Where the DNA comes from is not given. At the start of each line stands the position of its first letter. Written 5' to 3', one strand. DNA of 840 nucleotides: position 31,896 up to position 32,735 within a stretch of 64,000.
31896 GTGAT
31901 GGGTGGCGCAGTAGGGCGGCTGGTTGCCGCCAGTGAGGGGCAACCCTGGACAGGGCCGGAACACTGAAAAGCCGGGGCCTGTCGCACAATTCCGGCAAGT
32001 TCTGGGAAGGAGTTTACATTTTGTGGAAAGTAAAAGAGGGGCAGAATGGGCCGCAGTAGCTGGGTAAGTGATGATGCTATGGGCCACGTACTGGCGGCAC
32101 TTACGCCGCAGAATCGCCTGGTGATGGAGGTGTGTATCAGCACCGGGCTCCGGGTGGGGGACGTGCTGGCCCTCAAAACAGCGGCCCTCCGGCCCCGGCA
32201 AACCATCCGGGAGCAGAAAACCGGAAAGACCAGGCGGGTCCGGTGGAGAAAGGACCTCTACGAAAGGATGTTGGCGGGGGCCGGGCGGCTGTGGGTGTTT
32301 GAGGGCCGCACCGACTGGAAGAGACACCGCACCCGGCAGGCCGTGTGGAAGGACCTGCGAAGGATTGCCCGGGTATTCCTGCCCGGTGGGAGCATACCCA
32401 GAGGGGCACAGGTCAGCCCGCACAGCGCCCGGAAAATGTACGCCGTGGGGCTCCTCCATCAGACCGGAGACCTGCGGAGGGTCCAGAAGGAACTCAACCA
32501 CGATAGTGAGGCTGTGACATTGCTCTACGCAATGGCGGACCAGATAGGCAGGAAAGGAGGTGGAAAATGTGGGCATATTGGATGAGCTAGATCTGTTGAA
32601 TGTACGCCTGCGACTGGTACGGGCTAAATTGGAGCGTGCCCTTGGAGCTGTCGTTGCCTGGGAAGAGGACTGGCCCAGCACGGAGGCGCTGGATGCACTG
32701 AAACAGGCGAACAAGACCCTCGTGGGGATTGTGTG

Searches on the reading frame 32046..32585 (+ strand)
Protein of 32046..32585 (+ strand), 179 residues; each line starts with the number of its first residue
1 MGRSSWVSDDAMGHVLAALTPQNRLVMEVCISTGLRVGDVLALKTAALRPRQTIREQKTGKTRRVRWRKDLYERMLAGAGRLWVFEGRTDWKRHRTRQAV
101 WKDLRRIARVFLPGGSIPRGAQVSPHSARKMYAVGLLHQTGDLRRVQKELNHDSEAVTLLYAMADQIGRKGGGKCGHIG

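Call 11: search_protein_families(library=pfam, proteins=[window:32046-32585:+], max_evalue=0.1)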
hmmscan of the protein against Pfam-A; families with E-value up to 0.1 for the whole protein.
window:32046-32585:+ (179 aa): 1 family
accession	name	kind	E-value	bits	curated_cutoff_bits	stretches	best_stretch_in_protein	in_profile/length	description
PF00589.27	Phage_integrase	-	5e-13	49.6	27.1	1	22-164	23-168/172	Phage integrase family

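Call 17: find_encoding_contigs(protein=window:32046-32585:+, flank=6000, max_places=10)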
Protein window:32046-32585:+ (179 aa): 4 contigs read that carry it; 3 places shown.
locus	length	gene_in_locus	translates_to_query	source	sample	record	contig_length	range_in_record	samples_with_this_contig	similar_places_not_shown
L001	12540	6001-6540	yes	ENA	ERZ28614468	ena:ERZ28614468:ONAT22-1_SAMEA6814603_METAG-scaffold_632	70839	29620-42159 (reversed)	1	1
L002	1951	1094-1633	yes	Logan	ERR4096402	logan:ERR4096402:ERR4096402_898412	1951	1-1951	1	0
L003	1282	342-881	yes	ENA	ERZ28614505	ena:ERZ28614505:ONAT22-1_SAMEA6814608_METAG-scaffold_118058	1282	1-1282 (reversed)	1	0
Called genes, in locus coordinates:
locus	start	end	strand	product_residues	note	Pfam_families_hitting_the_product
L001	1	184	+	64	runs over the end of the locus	PF06686:SpoIIIAC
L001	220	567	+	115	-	PF06686:SpoIIIAC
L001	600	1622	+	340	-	PF09546:Spore_III_AE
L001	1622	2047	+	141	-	-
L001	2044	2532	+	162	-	-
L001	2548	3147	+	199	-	PF12685:SpoIIIAH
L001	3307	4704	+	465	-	PF18073:Zn_ribbon_LapB, PF13481:AAA_25, PF03796:DnaB_C (faint), PF06745:ATPase, PF23442:DUF7125, PF13541:ChlI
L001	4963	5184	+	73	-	-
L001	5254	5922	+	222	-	PF01719:Rep_OBD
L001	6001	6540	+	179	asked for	PF00589:Phage_integrase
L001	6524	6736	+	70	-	-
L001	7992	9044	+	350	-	PF02899:Phage_int_SAM_1 (faint), PF00589:Phage_integrase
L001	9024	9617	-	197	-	-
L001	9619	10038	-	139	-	-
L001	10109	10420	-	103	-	PF02699:YajC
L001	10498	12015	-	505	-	PF08757:CotH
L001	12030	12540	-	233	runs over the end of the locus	PF09359:VTC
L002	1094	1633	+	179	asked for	PF00589:Phage_integrase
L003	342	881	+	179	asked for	PF00589:Phage_integrase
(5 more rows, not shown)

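Call 25: find_homologous_proteins(query=window:32046-32585:+)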
Query window:32046-32585:+ (179 aa): 4875 proteins with E <= 0.001 among 5416 candidates; the best 120 are listed.
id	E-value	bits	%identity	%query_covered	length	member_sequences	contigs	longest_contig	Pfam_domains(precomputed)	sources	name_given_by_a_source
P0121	3.6e-111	387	97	100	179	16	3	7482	PF00589.28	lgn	-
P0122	4.7e-99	347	85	100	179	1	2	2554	PF00589.28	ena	-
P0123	5.1e-98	344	88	97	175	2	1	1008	PF00589.28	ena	-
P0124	5.6e-74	266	69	96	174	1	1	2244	PF00589.28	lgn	-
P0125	1.6e-68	248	66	97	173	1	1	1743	PF00589.28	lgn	-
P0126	1.9e-60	221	62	93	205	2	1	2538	PF00589.28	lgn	-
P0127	2.3e-58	215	60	97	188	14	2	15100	PF00589.28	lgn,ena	-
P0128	3.0e-58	214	60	98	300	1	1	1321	PF00589.28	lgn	-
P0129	1.1e-57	213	59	98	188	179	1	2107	PF00589.28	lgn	-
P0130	1.8e-57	212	61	93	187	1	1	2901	PF00589.28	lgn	-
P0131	2.9e-56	208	59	93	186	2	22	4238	PF00589.28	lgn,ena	-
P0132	3.3e-56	208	60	97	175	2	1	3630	PF00589.28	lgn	-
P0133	5.5e-56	207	61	96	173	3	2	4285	PF00589.28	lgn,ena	-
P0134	5.7e-55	204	59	97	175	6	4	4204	PF00589.28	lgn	-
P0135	7.1e-55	203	61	94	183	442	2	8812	PF00589.28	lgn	-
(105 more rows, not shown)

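Call 28: find_related_loci(query=A2, collection=genome_contigs, flank=4000)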
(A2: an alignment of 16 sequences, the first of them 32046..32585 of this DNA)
Query A2 (179 aa) in genome_contigs; peptide patterns used: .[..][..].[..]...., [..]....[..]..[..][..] (x = any residue, [..] = any of these).
165 stretches matched a pattern; 111 encode a relative of the query (tblastn E <= 1e-3); the best 80 are kept; 80 distinct loci.
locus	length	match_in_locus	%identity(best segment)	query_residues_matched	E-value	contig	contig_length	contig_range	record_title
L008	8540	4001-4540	60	1-176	8e-64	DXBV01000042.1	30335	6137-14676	MAG TPA_asm: Candidatus Allofournierella merdipullorum isolate ChiGjej4B4-18154 ChiGjej4B4M5__C159355_L30335_SAMN0800984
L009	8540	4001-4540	59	1-176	2e-63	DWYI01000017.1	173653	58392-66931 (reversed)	MAG TPA_asm: Candidatus Allofournierella merdavium isolate ChiBcec4-1730 ChiBcec4__C30507_L173653_SAMN08009756, whole ge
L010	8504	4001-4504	62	3-167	4e-61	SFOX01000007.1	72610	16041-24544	MAG: Subdoligranulum variabile isolate W3P21.016 Contig89, whole genome shotgun sequence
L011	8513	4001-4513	60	1-167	2e-60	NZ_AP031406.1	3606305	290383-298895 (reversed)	Owariibacterium komagatae strain 13GAM1G chromosome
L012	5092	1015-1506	55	3-167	1e-56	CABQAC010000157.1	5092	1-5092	MAG TPA_asm: uncultured Clostridiales bacterium isolate MGYG-HGUT-00390 genome assembly, contig: GUT_GENOME008627_157, w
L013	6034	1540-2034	53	1-171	1e-56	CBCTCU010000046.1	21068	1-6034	MAG TPA_asm: uncultured Eubacteriales bacterium isolate SRR20550102_concoct_35 genome assembly, contig: ERZ24930432.1836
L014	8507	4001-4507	57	3-168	2e-55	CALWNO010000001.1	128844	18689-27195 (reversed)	MAG: uncultured Gemmiger sp. isolate BRZ_EE__bin65 genome assembly, contig: BRZ_EE__NODE_220_length_128844_cov_9.422274,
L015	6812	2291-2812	54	3-175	2e-55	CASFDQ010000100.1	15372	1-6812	uncultured bacterium isolate CO.B23.metabat-bins.112 genome assembly, contig: CO.B23.metabat-bins.112.fa_k141_15028346,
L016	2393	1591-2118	55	3-175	2e-55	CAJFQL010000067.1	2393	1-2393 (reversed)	Candidatus Heritagella caecorum isolate Chicken_12_mag_185 genome assembly, contig: MAGpy_11413_12_idba_bin_185_fascaffo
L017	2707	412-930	53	3-175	5e-55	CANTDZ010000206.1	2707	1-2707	MAG TPA_asm: uncultured Clostridia bacterium isolate SRR13921780_bin.13_metawrap_v1.3_MAG genome assembly, contig: NODE.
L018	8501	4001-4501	53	3-174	4e-54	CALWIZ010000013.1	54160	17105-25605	MAG: uncultured Clostridia bacterium isolate BRZ_DH__bin49 genome assembly, contig: BRZ_DH__NODE_634_length_54160_cov_6.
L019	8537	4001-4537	51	3-177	6e-54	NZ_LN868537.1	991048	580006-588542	Anaeromassilibacillus senegalensis strain mt9, whole genome shotgun sequence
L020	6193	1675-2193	60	1-171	4e-58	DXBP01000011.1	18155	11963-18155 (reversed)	MAG TPA_asm: Candidatus Gemmiger excrementigallinarum isolate ChiSxjej1B13-11774 ChiSxjej1B13M5__C55721_L18155_SAMN08009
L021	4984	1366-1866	53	3-175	1e-52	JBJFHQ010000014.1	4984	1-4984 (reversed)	MAG: Oscillospiraceae bacterium isolate PUUB57_bin.035 NODE_11206_length_4984_cov_4.702577, whole genome shotgun sequenc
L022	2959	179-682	48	3-174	7e-53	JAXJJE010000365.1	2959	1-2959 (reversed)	MAG: Acutalibacteraceae bacterium isolate DOME_MAG_1329 1329_C0122_k141_604223, whole genome shotgun sequence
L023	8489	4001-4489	56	3-170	2e-52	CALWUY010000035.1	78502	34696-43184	MAG: uncultured Clostridia bacterium isolate E0_DP__bin66 genome assembly, contig: E0_DP__k127_3645280, whole genome sho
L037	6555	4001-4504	55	3-174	4e-49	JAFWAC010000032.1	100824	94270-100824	MAG: Clostridia bacterium isolate RGIG5552 Sheep_Colon.Co__c3022001, whole genome shotgun sequence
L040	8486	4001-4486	48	3-170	1e-45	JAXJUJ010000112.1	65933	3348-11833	MAG: Acutalibacteraceae bacterium isolate DOME_MAG_5005 5005_C0320_k141_65860, whole genome shotgun sequence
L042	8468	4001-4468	51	3-165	1e-47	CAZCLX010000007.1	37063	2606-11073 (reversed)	MAG TPA_asm: uncultured Oscillospiraceae bacterium isolate SRP222994_co1_105 genome assembly, contig: NODE_1985_length_3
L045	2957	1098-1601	52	3-165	1e-46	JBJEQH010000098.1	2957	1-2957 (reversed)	MAG: Candidatus Heritagella sp. isolate LOHA27_bin.027 NODE_25453_length_2957_cov_6.736389, whole genome shotgun sequenc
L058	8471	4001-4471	49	3-166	2e-40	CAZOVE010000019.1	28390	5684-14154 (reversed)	MAG TPA_asm: uncultured Oscillospiraceae bacterium isolate SRP315200_co1_462 genome assembly, contig: NODE_2542_length_2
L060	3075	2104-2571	48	1-161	7e-41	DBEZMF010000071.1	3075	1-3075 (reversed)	MAG TPA_asm: Collinsella sp. isolate MAG2744 k141_2869, whole genome shotgun sequence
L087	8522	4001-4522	57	1-170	3e-60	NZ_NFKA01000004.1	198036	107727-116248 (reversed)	Gemmiger sp. An194 An194_contig_4, whole genome shotgun sequence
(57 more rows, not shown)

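Call 40: search_protein_families(library=pfam, proteins=[L011:2750-3682:+, L011:5610-6650:+, L011:860-2293:+, L011:2510-2722:+], max_evalue=0.01)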
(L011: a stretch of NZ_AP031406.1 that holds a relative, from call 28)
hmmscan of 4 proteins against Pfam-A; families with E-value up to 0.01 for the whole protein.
L011:2750-3682:+ (310 aa): 0 families

L011:5610-6650:+ (346 aa): 3 families
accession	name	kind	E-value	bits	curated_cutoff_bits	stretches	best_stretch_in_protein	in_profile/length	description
PF00589.27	Phage_integrase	-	3.7e-33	115.2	27.1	1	157-316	11-168/172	Phage integrase family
PF02899.23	Phage_int_SAM_1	-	2.5e-09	37.7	22.3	1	81-124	40-82/83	Phage integrase, N-terminal SAM-like domain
PF13495.12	Phage_int_SAM_4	-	3.9e-07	30.8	27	1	32-124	10-81/85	Phage integrase, N-terminal SAM-like domain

L011:860-2293:+ (477 aa): 18 families
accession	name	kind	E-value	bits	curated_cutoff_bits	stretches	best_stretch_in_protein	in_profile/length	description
PF06745.19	ATPase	-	2.4e-16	60.3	26.6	2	96-163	3-72/231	KaiC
PF13481.12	AAA_25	-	3.4e-16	59.9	27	1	92-243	13-195/195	AAA domain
PF18073.7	Zn_ribbon_LapB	-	1.6e-12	47.3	25.7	1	24-51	1-28/28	Rubredoxin metal binding domain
PF03796.21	DnaB_C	-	3.6e-09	36.8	27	1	95-161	3-70/255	DnaB-like helicase C terminal domain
PF13541.12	ChlI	-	2.1e-06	28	27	1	372-449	42-120/121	Subunit ChlI of Mg-chelatase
PF13401.12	AAA_22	-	5.2e-06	27.2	27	1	114-236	7-122/130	AAA domain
PF13191.12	AAA_16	-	1.1e-05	26.5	32.6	1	103-195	18-104/167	AAA ATPase domain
PF00004.35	AAA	-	1.4e-05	26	21.2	1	115-240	1-110/131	ATPase family associated with various cellular activities (AAA)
PF25199.1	nSTAND_NTPase5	-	3.5e-05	24.1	34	1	113-172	42-102/145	Novel STAND NTPase 5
PF05362.19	Lon_C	-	5e-05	23.4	21.1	1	386-455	108-177/205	Lon protease (S16) C-terminal proteolytic domain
PF23442.1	DUF7125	-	8e-05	22.3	29.1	1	92-131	2-40/207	Family of unknown function (DUF7125)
PF00005.33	ABC_tran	-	0.00013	23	25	1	112-174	11-74/137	ABC transporter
PF08423.17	Rad51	-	0.00035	20.4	22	1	93-156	7-77/244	Rad51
PF07088.17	GvpD_P-loop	-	0.0027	18.1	24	1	112-223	10-110/189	GvpD gas vesicle protein, P-loop domain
PF20720.3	nSTAND3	-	0.0036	17.5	27.2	1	114-148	19-54/155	Novel STAND NTPase 3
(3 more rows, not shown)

L011:2510-2722:+ (70 aa): 0 families

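Call 48: search_protein_families(library=ncbifam, proteins=[L008:2688-3671:+, L010:2992-4008:+, L014:2919-3884:+, L020:674-1645:+, L087:2466-3434:+, L011:2750-3682:+], max_evalue=0.01)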
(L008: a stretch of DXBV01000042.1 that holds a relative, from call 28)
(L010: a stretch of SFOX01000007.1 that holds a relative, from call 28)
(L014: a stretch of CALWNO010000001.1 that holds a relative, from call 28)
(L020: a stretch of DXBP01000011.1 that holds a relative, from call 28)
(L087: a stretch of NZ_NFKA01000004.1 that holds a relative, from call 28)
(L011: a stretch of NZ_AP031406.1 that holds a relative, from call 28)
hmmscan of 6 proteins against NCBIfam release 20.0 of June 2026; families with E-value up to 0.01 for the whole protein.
L008:2688-3671:+ (327 aa): 0 families

L010:2992-4008:+ (338 aa): 0 families

L014:2919-3884:+ (321 aa): 0 families

L020:674-1645:+ (323 aa): 0 families

L087:2466-3434:+ (322 aa): 0 families

L011:2750-3682:+ (310 aa): 0 families

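Call 49: search_protein_families(library=pfam, proteins=[L008:2688-3671:+, L010:2992-4008:+, L014:2919-3884:+, L020:674-1645:+, L087:2466-3434:+], max_evalue=0.1)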
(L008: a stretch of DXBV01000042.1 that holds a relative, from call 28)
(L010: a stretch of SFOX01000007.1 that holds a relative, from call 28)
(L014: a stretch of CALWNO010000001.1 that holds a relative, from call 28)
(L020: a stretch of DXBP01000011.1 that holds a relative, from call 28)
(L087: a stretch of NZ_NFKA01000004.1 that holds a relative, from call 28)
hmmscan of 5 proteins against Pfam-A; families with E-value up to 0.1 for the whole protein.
L008:2688-3671:+ (327 aa): 0 families

L010:2992-4008:+ (338 aa): 0 families

L014:2919-3884:+ (321 aa): 0 families

L020:674-1645:+ (323 aa): 0 families

L087:2466-3434:+ (322 aa): 1 family
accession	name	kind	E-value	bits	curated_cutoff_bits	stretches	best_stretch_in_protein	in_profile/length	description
PF13801.11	Metal_resist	-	0.026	15.1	29.2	1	236-298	35-98/125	Heavy-metal resistance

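Call 51: search_solved_structures(query=A3, max_evalue=1, show_alignments=1)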
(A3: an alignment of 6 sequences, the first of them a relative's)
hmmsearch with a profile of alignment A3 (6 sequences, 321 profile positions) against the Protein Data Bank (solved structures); distinct sequences matched with E-value up to 1: 2.
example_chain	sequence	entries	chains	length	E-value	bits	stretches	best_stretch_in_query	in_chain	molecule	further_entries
4cwe_A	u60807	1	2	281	6.8e-09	38.3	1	87-266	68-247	REPLICATION INITIATION PROTEIN, REPLICATION INITIATION PROTEIN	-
4cwc_A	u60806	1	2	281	1.4e-07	34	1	87-268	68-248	REPLICATION INITIATION PROTEIN, REPLICATION INITIATION PROTEIN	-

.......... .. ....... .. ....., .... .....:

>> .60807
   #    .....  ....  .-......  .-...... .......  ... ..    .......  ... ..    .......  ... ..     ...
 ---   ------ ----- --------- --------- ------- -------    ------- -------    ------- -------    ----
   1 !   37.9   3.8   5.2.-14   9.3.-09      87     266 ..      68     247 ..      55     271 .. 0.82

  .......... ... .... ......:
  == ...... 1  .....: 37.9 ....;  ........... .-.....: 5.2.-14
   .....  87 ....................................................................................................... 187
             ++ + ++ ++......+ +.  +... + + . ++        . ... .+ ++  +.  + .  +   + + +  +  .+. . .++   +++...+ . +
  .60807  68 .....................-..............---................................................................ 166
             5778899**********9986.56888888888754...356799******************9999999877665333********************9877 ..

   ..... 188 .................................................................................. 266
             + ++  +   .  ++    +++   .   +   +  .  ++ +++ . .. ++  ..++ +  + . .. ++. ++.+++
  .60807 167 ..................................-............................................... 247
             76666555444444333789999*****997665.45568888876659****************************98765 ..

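Call 52: find_encoding_contigs(protein=P0124, flank=4000, max_places=6)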
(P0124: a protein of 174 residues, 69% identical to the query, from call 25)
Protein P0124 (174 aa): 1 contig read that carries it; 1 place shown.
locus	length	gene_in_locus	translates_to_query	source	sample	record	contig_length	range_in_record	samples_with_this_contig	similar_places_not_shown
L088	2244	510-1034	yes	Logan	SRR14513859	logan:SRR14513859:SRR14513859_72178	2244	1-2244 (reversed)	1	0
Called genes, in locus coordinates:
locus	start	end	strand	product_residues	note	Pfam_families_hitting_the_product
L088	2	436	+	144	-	?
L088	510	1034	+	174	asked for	PF00589:Phage_integrase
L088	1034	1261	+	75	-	-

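Call 53: find_encoding_contigs(protein=P0126, flank=4000, max_places=6)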
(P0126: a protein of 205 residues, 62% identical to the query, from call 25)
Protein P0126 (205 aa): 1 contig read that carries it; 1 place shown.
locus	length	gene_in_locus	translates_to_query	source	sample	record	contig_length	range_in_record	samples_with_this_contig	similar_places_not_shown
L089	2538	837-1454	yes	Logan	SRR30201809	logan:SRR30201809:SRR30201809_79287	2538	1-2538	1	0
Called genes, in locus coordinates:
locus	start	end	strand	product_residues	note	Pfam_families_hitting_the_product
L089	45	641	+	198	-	PF01719:Rep_OBD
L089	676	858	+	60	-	-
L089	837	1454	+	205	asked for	PF00589:Phage_integrase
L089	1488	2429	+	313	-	-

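Call 54: find_encoding_contigs(protein=P0121, flank=4000, max_places=6)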
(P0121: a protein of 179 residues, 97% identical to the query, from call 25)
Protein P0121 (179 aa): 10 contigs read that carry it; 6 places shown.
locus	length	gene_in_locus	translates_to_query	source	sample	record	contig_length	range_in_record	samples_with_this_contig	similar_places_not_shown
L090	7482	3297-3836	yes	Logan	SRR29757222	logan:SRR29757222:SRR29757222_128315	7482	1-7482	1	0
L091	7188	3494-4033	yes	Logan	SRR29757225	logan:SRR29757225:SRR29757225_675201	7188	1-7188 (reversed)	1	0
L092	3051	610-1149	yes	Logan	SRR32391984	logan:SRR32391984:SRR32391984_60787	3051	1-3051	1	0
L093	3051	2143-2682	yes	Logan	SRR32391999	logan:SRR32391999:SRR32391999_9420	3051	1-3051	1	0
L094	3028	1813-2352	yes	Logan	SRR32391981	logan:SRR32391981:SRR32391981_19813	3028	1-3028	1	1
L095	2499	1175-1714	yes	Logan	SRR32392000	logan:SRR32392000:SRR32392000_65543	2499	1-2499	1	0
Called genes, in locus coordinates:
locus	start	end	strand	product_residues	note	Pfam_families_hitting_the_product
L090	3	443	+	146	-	?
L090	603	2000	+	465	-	PF18073:Zn_ribbon_LapB, PF13481:AAA_25, PF03796:DnaB_C (faint), PF06745:ATPase, PF23442:DUF7125, PF13541:ChlI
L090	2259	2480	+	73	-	-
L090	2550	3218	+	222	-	PF01719:Rep_OBD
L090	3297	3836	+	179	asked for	PF00589:Phage_integrase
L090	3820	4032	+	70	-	-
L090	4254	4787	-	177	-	-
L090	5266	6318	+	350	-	PF02899:Phage_int_SAM_1 (faint), PF00589:Phage_integrase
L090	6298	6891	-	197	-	-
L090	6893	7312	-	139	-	-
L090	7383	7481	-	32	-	?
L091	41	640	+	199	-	PF12685:SpoIIIAH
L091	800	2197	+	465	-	PF18073:Zn_ribbon_LapB, PF13481:AAA_25, PF03796:DnaB_C (faint), PF06745:ATPase, PF23442:DUF7125, PF13541:ChlI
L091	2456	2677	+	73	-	-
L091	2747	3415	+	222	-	PF01719:Rep_OBD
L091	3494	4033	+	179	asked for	PF00589:Phage_integrase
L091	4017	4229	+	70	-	-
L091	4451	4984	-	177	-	-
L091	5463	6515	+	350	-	PF02899:Phage_int_SAM_1 (faint), PF00589:Phage_integrase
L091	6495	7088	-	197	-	-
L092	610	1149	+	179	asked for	PF00589:Phage_integrase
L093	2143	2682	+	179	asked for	PF00589:Phage_integrase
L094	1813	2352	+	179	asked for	PF00589:Phage_integrase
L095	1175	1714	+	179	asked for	PF00589:Phage_integrase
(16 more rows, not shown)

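Call 74: search_protein_families(library=pfam, proteins=[L037:3192-3965:+, L023:3067-3945:+, L042:2747-3565:+, L058:2795-3670:+, L045:146-1114:+, L019:2357-3652:+, L040:3042-3950:+, L060:559-1524:+], max_evalue=0.01)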
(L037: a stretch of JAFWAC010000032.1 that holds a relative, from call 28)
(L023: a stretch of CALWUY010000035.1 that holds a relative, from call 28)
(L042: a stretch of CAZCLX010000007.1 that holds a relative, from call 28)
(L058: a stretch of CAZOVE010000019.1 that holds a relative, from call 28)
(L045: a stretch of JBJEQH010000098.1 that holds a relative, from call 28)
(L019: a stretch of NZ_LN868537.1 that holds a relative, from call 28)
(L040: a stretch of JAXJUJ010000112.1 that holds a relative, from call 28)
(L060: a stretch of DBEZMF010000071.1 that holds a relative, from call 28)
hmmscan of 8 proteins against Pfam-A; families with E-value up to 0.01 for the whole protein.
L037:3192-3965:+ (257 aa): 1 family
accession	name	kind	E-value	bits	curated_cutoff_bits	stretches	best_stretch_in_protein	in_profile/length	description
PF23343.2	REP_ORF2-G2P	-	2.2e-11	44.3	27.8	1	68-195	2-99/99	Replication-associated protein ORF2/G2P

L023:3067-3945:+ (292 aa): 1 family
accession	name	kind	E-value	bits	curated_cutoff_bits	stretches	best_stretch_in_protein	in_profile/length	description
PF23343.2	REP_ORF2-G2P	-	6.4e-11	42.9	27.8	1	111-235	2-98/99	Replication-associated protein ORF2/G2P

L042:2747-3565:+ (272 aa): 1 family
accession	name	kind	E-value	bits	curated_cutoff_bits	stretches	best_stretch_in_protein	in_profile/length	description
PF23343.2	REP_ORF2-G2P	-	4.9e-14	52.9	27.8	1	97-206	2-98/99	Replication-associated protein ORF2/G2P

L058:2795-3670:+ (291 aa): 1 family
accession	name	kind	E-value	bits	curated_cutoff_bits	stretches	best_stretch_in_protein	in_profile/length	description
PF23343.2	REP_ORF2-G2P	-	4e-14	53.1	27.8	1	121-231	1-98/99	Replication-associated protein ORF2/G2P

L045:146-1114:+ (322 aa): 1 family
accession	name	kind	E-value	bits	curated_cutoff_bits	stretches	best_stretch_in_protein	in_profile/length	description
PF23343.2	REP_ORF2-G2P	-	7.6e-12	45.8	27.8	1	112-224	2-98/99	Replication-associated protein ORF2/G2P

L019:2357-3652:+ (431 aa): 2 families
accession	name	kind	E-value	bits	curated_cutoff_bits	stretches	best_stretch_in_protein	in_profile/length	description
PF01446.23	Rep_1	-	4.5e-38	131.6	33.2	1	180-407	5-220/253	Replication protein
PF14319.11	Zn_Tnp_IS91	-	0.0021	18.5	26.3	1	180-209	49-79/90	Transposase zinc-binding domain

L040:3042-3950:+ (302 aa): 2 families
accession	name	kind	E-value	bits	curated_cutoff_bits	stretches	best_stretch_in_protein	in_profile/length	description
PF01446.23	Rep_1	-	1.6e-41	142.9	33.2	1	69-283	3-225/253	Replication protein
PF14319.11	Zn_Tnp_IS91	-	4.4e-05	23.8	26.3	1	42-115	21-90/90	Transposase zinc-binding domain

L060:559-1524:+ (321 aa): 1 family
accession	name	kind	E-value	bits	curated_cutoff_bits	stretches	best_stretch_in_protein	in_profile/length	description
PF01446.23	Rep_1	-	2e-66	224.5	33.2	1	76-320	2-253/253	Replication protein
